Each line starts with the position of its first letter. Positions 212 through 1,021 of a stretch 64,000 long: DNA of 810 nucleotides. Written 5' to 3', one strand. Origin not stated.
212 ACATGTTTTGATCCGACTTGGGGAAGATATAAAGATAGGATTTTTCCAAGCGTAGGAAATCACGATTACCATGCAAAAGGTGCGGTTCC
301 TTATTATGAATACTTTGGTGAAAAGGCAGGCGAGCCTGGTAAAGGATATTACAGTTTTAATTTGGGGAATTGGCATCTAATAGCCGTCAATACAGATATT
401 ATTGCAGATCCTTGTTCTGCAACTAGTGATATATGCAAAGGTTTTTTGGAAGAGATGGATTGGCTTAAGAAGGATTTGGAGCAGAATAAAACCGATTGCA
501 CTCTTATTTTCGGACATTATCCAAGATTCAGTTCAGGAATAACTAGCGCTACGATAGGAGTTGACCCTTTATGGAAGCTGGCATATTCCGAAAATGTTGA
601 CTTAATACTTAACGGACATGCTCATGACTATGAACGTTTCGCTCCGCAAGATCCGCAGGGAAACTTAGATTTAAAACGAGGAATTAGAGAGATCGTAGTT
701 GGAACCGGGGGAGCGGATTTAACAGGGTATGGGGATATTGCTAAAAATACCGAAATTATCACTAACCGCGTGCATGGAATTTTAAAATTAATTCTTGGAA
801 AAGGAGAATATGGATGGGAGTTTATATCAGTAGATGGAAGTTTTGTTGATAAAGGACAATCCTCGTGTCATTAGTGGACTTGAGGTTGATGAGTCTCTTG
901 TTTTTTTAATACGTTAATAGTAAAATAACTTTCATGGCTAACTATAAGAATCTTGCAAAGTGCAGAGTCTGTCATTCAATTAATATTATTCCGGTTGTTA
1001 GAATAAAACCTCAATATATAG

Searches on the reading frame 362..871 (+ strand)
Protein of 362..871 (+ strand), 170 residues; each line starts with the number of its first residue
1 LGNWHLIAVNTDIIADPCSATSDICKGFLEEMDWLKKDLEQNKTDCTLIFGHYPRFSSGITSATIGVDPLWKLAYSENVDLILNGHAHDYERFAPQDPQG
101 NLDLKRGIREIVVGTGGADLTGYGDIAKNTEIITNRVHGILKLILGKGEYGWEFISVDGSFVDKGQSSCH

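Call 8: search_protein_families(library=pfam, proteins=[window:362-871:+])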
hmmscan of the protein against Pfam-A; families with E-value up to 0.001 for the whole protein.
window:362-871:+ (170 aa): 1 family
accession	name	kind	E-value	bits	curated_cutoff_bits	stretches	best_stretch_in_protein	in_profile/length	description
PF00149.33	Metallophos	-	0.00079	20.3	21.5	0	32-90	137-191/191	Calcineurin-like phosphoesterase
